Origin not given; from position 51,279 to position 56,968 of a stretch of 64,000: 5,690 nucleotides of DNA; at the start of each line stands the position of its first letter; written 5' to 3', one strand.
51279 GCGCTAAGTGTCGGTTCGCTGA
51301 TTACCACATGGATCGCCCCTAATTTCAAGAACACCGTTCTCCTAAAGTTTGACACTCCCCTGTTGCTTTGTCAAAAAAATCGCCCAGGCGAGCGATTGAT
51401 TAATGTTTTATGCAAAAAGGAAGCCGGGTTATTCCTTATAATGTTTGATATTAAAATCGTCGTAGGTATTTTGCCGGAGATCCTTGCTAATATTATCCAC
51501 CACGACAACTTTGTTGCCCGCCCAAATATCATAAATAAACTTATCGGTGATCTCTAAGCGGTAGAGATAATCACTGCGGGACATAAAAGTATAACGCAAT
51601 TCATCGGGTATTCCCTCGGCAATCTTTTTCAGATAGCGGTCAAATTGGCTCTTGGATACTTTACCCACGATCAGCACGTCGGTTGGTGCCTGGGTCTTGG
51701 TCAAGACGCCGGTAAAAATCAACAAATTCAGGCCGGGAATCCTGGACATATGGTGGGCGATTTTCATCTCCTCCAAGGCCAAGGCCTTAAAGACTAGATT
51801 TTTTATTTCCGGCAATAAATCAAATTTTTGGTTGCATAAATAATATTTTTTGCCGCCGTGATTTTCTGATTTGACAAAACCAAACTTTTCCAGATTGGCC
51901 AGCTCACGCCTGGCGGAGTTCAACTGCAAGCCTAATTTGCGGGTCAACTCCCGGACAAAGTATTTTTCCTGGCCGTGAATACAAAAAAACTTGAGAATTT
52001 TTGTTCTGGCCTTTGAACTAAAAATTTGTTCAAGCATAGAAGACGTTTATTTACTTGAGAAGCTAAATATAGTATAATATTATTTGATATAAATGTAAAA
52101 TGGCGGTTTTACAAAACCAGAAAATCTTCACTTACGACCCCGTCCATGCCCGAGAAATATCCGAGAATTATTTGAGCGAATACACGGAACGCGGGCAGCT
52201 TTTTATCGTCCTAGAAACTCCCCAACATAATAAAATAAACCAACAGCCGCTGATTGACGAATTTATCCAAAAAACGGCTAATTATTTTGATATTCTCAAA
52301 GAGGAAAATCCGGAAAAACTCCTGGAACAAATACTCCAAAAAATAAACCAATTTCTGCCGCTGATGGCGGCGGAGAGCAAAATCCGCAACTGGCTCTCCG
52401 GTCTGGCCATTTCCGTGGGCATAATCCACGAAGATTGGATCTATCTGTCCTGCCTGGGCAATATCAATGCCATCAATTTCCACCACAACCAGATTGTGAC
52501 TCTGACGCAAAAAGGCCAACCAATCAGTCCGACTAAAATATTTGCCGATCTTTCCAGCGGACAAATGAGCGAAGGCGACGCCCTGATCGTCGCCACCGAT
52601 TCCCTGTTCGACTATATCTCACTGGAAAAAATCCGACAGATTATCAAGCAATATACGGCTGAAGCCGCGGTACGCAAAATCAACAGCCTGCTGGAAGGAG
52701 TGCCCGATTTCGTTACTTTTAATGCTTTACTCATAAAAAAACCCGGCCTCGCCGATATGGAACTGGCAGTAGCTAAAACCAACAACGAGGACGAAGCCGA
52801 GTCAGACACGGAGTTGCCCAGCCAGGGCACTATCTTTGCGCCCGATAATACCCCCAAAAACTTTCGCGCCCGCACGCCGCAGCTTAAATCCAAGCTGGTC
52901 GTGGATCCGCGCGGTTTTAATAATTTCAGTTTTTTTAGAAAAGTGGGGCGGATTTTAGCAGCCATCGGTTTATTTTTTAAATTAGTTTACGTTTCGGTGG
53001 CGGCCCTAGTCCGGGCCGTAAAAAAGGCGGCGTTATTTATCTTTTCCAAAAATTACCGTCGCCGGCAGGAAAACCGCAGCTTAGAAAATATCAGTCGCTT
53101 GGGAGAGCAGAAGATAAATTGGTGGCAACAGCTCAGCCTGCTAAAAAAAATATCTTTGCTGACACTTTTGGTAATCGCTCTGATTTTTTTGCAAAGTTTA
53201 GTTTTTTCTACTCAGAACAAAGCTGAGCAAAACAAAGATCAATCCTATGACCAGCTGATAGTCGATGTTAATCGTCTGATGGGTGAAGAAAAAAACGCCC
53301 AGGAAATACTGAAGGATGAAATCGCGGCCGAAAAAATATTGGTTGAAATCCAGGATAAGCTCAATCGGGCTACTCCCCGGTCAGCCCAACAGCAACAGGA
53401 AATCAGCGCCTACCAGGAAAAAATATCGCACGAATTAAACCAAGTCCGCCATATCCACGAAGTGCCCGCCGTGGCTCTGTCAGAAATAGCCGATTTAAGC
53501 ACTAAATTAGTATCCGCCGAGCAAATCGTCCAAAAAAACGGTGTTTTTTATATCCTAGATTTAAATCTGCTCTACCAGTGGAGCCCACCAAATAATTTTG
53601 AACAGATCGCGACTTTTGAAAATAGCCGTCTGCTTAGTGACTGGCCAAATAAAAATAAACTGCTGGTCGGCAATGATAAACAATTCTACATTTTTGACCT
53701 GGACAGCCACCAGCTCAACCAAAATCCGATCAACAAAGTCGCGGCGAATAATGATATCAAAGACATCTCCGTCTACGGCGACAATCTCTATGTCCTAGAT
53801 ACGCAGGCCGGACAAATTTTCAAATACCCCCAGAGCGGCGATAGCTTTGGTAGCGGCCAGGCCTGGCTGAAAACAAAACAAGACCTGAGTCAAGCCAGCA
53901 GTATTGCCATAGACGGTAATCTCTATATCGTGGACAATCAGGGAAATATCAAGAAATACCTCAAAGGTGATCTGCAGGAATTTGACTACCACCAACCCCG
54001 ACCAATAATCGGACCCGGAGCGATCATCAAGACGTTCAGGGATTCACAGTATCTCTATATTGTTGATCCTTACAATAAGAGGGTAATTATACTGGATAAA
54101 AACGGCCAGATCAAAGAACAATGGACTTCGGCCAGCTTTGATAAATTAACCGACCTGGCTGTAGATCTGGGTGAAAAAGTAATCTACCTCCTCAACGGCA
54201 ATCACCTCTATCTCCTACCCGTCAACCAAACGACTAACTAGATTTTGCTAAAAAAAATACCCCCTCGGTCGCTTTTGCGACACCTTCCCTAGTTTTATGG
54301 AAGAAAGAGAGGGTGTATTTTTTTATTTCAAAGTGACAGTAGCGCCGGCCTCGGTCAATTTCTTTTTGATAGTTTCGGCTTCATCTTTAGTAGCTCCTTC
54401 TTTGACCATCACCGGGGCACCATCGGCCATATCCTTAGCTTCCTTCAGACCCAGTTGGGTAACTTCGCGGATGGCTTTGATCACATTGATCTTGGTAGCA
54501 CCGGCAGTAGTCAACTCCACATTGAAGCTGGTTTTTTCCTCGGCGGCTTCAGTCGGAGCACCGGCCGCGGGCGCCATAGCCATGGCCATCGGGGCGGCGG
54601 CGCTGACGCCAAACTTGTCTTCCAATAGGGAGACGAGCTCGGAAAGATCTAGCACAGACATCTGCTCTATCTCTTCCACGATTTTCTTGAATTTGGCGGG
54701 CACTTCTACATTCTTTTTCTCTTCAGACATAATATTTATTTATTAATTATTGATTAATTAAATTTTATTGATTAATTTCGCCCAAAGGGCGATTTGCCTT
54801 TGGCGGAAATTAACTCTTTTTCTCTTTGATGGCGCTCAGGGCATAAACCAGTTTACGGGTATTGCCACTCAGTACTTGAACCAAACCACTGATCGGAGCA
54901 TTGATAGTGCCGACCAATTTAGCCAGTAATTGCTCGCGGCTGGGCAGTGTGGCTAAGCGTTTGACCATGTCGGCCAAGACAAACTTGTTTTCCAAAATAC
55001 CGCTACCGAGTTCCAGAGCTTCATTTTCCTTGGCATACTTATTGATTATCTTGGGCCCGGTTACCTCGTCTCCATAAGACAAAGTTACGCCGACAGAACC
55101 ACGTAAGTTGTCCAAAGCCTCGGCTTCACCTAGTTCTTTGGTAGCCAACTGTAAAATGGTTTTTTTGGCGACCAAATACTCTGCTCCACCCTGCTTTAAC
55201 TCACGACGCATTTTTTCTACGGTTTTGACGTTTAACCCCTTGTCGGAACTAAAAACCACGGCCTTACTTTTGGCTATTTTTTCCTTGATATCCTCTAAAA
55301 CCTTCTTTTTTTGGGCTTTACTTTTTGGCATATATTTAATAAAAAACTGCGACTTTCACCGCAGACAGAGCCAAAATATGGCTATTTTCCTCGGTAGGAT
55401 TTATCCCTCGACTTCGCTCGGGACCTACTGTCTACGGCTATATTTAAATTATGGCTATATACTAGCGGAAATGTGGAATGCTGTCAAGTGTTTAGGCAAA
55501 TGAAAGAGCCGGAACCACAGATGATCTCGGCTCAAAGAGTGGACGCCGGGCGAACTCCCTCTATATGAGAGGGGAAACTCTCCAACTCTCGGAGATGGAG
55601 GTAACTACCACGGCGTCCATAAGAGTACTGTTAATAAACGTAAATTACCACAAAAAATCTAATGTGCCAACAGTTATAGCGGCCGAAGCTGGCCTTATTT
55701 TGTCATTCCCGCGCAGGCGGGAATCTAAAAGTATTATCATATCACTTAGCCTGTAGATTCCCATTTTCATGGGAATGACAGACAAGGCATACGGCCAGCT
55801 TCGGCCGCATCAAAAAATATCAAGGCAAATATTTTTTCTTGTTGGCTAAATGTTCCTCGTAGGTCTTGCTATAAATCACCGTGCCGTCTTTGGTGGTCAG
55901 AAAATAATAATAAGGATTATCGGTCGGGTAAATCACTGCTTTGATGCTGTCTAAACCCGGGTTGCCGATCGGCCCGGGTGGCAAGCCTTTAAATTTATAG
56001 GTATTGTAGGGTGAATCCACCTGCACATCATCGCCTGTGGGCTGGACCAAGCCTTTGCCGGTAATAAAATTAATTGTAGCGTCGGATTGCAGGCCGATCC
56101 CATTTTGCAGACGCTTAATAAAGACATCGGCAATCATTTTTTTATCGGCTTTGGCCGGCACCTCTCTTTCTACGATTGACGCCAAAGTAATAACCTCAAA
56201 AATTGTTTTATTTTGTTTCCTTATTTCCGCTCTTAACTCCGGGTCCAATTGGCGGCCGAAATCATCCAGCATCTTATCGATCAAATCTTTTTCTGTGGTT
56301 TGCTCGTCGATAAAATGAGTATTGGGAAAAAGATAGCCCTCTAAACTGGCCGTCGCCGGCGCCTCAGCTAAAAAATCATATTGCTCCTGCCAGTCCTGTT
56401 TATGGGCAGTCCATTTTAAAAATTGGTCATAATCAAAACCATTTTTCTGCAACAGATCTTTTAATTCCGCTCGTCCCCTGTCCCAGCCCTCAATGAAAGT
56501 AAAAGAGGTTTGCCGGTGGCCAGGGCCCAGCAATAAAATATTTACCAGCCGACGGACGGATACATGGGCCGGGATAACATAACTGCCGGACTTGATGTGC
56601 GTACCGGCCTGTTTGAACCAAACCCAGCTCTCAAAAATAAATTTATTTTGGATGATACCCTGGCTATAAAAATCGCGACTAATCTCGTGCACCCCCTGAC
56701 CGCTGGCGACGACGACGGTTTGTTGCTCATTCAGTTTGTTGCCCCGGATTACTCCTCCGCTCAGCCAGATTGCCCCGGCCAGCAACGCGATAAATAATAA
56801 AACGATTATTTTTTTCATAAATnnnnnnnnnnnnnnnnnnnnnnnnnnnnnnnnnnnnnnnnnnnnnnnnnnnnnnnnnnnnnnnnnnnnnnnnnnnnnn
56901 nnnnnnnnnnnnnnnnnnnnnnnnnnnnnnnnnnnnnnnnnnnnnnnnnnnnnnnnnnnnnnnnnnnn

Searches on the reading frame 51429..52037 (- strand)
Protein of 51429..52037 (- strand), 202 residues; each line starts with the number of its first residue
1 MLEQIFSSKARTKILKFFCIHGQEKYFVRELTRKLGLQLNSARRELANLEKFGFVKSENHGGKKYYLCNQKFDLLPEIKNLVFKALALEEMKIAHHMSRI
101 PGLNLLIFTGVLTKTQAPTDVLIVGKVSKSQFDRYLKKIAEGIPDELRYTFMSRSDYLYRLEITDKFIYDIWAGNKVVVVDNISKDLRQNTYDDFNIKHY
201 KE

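Call 8: search_protein_families(library=pfam, proteins=[window:51429-52037:-], max_evalue=0.01)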
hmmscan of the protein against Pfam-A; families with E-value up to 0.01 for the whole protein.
window:51429-52037:- (202 aa): 1 family
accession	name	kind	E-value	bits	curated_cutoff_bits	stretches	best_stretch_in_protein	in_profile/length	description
PF24033.1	DUF7342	-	0.0055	17.1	31.6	1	39-82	31-74/150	Family of unknown function (DUF7342)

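Call 94: search_protein_families(library=ncbifam, proteins=[window:51429-52037:-], max_evalue=0.01)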
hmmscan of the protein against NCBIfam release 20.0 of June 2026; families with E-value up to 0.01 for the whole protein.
window:51429-52037:- (202 aa): 6 families
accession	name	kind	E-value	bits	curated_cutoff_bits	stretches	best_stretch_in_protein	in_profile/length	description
NF047563.1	modulin_PmtR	equivalog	3.4e-05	23.9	200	1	3-95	15-104/125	PSM export ABC transporter transcriptional regulator PmtR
TIGR01884.1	cas_HTH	subfamily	4.6e-05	22.9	60.2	1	11-67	144-198/202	CRISPR-associated CARF protein Csa3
NF033788.1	HTH_metalloreg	subfamily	9.9e-05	22.1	55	1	5-69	7-69/77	metalloregulator ArsR/SmtB family transcription factor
NF053606.1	Sta1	subfamily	0.0016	18.5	80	0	13-66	24-79/100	Sta1 family transcriptional regulator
NF041413.1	ArsR_Rv2640c_fam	equivalog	0.0062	16.9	155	0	9-69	42-102/118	Rv2640c family ArsR-like transcriptional regulator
NF011009.0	PRK14435.1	equivalog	0.0063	16.6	119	0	164-200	53-90/90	acylphosphatase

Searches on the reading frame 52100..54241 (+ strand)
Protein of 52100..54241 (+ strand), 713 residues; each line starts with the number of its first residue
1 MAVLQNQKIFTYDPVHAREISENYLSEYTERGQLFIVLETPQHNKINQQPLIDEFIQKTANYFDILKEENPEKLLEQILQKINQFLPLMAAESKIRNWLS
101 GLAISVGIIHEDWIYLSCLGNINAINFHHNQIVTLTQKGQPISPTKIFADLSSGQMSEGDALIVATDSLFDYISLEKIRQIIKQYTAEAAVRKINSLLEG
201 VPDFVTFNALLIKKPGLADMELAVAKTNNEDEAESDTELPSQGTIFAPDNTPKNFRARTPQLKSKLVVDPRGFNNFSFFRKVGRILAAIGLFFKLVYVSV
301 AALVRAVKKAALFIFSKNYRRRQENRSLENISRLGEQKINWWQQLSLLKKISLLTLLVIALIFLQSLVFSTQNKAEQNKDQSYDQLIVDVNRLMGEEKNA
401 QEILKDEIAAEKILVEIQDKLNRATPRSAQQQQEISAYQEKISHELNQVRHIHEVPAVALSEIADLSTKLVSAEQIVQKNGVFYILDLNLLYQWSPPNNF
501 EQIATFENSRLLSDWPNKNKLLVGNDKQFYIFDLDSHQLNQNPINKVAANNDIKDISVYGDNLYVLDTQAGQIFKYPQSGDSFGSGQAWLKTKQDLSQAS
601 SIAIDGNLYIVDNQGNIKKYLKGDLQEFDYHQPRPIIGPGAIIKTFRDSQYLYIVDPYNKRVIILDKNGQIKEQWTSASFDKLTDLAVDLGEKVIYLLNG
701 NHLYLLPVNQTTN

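Call 8: search_protein_families(library=pfam, proteins=[window:52100-54241:+], max_evalue=0.01)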
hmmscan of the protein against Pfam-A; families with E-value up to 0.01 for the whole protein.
window:52100-54241:+ (713 aa): 0 families

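Call 94: search_protein_families(library=ncbifam, proteins=[window:52100-54241:+], max_evalue=0.01)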
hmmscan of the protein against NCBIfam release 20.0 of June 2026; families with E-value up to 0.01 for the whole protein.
window:52100-54241:+ (713 aa): 2 families
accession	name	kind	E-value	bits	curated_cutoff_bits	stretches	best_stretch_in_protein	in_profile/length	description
NF053768.1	CIS12_fam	equivalog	2.3e-05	23.3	860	1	543-696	36-183/715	CIS12 family contractile injection system protein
NF033484.1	Stp1_PP2C_phos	equivalog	0.00017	21.2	230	0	146-192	164-211/232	Stp1/IreP family PP2C-type Ser/Thr phosphatase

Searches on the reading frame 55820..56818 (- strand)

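Call 40: search_protein_families(library=pfam, proteins=[window:55820-56818:-], max_evalue=0.001)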
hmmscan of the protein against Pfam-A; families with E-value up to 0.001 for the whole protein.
window:55820-56818:- (332 aa): 1 family
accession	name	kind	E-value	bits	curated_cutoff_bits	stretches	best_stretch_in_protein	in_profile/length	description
PF02618.21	YceG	-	1.2e-74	251.6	32.4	1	35-329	1-275/275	YceG-like family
